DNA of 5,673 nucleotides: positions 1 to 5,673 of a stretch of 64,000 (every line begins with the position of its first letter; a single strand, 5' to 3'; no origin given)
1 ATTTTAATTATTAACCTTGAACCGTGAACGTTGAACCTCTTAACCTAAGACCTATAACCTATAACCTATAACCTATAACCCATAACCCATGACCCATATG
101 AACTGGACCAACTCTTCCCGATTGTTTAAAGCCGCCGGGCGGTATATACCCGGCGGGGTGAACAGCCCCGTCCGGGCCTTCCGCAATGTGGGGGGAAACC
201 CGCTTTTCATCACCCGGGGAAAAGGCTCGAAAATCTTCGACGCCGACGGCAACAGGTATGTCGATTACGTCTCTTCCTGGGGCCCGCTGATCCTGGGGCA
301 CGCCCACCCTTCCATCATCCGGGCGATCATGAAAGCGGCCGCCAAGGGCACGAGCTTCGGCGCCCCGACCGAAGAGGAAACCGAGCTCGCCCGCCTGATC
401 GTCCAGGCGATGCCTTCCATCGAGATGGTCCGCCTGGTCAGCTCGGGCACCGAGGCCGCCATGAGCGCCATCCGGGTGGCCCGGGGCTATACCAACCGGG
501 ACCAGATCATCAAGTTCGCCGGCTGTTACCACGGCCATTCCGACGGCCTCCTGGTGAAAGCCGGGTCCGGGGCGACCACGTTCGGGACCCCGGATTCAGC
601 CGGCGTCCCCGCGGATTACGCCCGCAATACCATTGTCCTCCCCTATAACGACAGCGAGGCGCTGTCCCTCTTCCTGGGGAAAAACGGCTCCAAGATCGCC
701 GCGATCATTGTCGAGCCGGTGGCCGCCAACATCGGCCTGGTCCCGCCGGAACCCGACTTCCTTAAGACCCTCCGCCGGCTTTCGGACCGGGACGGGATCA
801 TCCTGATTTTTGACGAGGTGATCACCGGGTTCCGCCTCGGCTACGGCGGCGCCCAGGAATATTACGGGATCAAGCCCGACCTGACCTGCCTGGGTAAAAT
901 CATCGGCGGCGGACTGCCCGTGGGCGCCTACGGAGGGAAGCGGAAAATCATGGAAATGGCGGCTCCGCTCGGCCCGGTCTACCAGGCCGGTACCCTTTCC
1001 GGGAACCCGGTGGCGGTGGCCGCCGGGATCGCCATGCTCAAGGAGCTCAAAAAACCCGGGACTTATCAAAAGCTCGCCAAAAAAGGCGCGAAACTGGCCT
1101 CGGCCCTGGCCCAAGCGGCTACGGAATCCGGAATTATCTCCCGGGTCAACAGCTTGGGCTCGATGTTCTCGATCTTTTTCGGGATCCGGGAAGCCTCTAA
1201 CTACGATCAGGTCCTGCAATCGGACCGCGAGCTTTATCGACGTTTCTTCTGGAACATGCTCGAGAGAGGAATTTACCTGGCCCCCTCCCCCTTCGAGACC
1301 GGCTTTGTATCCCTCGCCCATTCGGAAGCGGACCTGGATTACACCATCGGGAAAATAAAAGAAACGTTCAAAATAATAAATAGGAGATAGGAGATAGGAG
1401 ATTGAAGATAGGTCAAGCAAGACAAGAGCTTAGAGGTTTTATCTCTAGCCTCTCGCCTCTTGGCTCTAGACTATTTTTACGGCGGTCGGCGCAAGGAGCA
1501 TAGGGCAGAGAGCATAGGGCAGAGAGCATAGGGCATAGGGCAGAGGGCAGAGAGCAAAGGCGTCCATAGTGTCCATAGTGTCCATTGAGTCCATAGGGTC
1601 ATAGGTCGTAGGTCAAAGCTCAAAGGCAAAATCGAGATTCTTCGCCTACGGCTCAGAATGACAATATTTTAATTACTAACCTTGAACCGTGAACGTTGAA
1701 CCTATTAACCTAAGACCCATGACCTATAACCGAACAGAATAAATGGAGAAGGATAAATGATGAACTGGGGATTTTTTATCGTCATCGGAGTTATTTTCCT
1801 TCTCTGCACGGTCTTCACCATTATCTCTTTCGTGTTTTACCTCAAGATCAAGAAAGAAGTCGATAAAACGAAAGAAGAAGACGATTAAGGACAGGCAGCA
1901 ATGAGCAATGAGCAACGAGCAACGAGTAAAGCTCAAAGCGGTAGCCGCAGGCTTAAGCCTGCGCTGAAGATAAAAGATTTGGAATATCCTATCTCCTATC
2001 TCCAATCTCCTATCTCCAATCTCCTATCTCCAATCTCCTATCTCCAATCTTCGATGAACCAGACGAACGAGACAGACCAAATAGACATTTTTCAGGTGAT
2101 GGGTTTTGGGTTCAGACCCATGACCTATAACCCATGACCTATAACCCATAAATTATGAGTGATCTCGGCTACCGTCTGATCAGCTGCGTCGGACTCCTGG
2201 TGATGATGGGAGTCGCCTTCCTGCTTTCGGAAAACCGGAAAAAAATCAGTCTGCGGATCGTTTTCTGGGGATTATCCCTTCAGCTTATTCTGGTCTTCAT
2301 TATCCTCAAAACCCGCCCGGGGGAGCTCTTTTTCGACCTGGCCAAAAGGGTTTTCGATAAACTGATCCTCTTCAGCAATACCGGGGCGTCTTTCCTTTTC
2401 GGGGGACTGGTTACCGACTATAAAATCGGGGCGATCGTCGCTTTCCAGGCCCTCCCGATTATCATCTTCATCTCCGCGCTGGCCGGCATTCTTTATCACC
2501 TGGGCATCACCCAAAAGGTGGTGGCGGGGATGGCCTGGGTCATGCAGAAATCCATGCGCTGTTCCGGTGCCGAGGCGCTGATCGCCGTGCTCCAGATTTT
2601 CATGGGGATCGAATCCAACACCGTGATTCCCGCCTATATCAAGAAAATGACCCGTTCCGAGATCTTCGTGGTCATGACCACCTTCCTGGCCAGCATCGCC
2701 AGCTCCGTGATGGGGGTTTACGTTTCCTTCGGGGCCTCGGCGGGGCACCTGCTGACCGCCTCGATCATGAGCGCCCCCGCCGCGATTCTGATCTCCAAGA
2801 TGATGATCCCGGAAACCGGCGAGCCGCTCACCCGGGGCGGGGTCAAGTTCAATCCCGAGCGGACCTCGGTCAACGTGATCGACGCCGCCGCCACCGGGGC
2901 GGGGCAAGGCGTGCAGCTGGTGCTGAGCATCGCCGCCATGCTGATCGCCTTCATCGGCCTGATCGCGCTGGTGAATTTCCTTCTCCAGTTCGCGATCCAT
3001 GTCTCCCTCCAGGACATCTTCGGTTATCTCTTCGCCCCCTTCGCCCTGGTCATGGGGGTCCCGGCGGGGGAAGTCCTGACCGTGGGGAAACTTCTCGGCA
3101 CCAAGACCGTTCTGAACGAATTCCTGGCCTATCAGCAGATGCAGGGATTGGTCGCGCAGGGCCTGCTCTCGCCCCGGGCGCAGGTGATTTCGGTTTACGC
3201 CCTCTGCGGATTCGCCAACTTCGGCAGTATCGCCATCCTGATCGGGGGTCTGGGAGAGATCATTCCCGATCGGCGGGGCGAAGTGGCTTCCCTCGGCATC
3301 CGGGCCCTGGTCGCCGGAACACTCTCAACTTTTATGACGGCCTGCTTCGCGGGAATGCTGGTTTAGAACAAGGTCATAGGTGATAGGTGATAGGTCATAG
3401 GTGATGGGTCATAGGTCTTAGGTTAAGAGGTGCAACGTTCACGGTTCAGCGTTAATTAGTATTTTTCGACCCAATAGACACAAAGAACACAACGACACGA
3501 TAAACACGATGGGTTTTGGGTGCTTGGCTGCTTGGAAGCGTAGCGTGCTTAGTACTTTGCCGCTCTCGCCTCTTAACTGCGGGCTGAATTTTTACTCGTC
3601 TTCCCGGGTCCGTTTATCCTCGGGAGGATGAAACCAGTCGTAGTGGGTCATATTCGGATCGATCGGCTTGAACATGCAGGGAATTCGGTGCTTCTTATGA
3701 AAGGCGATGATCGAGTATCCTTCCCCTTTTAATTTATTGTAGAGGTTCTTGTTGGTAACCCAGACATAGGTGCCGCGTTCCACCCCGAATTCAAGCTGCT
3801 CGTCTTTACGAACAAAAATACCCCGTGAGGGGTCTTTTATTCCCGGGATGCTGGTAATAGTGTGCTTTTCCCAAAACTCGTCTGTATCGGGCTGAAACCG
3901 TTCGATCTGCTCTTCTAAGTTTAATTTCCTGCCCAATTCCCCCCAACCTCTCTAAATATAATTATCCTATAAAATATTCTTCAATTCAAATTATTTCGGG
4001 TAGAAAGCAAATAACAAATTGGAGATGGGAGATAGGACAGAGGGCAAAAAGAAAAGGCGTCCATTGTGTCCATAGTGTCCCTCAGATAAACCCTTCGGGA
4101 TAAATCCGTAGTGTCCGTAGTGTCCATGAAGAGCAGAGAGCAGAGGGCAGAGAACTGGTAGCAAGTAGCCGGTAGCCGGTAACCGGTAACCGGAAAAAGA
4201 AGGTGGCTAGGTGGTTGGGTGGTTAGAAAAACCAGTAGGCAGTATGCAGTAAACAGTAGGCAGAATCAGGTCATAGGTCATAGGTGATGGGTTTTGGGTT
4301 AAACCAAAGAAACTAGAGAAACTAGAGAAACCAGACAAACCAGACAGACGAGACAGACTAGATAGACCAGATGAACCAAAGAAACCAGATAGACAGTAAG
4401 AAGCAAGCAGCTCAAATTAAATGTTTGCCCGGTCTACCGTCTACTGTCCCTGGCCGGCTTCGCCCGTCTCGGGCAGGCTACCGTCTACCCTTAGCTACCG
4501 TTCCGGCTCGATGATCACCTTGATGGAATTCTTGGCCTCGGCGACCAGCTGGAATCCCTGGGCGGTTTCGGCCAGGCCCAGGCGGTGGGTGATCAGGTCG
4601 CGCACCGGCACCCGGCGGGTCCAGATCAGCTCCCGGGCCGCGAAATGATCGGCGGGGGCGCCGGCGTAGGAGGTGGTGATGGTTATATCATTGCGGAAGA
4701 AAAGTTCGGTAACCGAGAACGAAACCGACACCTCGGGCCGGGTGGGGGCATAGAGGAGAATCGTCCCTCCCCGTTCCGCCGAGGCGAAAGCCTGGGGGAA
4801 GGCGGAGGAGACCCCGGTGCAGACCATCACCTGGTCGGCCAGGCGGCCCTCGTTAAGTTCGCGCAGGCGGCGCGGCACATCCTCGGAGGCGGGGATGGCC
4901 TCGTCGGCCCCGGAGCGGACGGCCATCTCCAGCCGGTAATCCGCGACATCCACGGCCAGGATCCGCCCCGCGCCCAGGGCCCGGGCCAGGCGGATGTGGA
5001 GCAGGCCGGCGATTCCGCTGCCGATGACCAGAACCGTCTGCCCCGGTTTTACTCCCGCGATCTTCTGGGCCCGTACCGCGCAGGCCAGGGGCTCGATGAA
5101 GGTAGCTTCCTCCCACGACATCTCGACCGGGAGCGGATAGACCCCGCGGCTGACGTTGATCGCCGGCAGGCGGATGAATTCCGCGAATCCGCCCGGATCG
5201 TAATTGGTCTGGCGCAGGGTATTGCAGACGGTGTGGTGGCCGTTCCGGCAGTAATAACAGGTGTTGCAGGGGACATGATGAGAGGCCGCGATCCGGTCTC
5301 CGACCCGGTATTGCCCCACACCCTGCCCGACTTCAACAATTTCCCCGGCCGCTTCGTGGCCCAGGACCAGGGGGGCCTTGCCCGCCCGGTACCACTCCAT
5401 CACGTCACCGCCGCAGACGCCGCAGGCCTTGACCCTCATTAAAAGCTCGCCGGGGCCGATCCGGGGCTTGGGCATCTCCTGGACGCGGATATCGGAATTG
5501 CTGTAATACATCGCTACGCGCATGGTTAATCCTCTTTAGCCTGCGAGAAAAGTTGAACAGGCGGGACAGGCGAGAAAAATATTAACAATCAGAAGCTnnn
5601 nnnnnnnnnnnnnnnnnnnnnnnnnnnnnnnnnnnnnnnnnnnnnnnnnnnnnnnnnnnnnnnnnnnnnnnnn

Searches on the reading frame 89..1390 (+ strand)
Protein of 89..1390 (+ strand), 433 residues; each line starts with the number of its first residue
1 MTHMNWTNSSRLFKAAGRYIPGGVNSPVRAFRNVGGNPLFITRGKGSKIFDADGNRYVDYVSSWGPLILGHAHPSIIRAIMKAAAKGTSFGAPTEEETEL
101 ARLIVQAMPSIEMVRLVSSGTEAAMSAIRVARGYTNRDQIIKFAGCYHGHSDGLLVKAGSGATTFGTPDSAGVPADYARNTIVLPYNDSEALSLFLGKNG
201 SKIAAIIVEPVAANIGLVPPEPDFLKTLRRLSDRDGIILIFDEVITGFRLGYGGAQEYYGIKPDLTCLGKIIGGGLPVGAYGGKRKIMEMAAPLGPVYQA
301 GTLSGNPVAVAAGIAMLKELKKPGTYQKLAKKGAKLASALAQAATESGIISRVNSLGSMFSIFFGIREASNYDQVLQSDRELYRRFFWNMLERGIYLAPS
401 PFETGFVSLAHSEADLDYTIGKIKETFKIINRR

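Call 59: search_protein_families(library=pfam, proteins=[window:89-1390:+], max_evalue=0.00001)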
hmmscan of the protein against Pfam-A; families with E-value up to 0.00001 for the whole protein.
window:89-1390:+ (433 aa): 1 family
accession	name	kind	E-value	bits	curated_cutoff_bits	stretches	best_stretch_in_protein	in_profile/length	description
PF00202.27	Aminotran_3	-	6.4e-79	265.9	30.5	1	38-398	10-372/403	Aminotransferase class-III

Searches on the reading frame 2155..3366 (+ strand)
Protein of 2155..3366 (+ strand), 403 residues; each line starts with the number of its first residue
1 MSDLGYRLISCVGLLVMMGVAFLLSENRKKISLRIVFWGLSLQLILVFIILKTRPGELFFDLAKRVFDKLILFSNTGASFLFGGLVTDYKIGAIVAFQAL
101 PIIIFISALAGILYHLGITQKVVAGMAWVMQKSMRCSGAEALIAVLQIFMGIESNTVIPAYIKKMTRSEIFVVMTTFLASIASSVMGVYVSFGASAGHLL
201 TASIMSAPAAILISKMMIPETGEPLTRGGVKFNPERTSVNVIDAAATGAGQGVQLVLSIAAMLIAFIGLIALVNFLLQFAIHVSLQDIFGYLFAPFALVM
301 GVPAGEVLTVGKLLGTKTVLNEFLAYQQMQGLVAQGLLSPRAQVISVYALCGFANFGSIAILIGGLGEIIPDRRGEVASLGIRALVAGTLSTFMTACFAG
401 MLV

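Call 59: search_protein_families(library=pfam, proteins=[window:2155-3366:+], max_evalue=0.00001)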
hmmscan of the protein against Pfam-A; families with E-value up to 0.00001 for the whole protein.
window:2155-3366:+ (403 aa): 3 families
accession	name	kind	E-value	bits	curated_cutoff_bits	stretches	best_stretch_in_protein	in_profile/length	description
PF07662.18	Nucleos_tra2_C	-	9.1e-75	251.4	32.3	1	198-400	1-213/213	Na+ dependent nucleoside transporter C-terminus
PF01773.25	Nucleos_tra2_N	-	1.6e-21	77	27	1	12-85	1-74/74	Na+ dependent nucleoside transporter N-terminus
PF07670.19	Gate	-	1.1e-13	51.9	29.6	1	97-195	2-103/104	Nucleoside recognition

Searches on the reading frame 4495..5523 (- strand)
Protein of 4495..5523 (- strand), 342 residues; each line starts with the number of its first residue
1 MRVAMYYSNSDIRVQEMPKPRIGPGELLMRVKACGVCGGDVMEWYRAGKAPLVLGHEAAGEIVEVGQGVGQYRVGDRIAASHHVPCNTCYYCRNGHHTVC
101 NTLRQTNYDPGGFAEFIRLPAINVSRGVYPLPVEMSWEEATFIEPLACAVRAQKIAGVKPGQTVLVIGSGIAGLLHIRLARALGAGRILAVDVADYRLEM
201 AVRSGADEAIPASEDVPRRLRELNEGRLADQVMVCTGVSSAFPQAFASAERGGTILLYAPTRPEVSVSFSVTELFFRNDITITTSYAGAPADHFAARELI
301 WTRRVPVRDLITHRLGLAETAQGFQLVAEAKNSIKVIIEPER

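Call 59: search_protein_families(library=pfam, proteins=[window:4495-5523:-], max_evalue=0.00001)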
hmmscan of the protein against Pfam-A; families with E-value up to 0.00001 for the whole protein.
window:4495-5523:- (342 aa): 2 families
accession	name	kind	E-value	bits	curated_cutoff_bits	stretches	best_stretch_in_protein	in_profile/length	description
PF08240.17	ADH_N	-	2.7e-25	89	23.5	1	23-124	1-99/104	Alcohol dehydrogenase GroES-like domain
PF00107.32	ADH_zinc_N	-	1.7e-19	70.5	31.8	1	173-298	3-125/129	Zinc-binding dehydrogenase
